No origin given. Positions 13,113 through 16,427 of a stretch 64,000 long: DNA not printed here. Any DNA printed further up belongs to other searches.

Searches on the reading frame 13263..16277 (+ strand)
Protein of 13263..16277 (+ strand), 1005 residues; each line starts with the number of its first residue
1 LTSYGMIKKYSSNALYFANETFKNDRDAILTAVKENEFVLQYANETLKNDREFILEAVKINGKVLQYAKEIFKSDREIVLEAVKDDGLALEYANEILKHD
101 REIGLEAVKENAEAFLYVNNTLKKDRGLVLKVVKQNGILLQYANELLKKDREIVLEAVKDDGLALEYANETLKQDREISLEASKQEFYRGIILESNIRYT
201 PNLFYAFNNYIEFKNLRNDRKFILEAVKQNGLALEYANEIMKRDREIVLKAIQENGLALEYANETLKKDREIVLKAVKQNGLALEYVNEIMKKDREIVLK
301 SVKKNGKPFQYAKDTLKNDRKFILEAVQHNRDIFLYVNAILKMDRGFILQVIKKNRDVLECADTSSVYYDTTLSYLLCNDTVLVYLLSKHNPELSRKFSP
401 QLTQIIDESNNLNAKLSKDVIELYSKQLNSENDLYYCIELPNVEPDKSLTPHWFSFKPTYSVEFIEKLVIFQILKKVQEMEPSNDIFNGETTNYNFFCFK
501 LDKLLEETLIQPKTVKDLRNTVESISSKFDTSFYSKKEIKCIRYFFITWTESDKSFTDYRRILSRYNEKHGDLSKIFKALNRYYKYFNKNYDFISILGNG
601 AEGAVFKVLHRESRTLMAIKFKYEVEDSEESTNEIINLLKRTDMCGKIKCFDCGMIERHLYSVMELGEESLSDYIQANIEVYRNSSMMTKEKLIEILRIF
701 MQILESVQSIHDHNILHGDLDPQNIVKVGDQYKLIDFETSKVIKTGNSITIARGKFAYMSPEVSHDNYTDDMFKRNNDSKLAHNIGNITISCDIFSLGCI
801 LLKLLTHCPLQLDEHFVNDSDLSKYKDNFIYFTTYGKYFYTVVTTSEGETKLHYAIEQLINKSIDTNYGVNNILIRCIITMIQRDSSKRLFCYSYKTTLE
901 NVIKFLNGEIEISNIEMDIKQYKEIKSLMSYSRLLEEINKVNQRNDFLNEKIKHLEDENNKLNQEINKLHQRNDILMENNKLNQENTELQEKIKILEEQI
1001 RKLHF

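Call 60: search_protein_families(library=pfam, proteins=[window:13263-16277:+], max_evalue=0.001)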
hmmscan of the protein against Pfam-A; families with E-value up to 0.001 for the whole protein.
window:13263-16277:+ (1005 aa): 4 families
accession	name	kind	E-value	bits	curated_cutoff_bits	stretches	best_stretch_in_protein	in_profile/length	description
PF13475.11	DUF4116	-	5.3e-103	336.8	24.9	8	244-292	1-49/49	Domain of unknown function (DUF4116)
PF00069.31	Pkinase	-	5.1e-26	92.1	31.7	1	591-812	1-198/263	Protein kinase domain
PF24755.2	SpoVR_C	-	1.3e-17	64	27.6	0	120-148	8-38/55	SpoVR-like C-terminal domain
PF07714.23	PK_Tyr_Ser-Thr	-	7.1e-09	35.8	23.1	1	594-803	4-196/258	Protein tyrosine and serine/threonine kinase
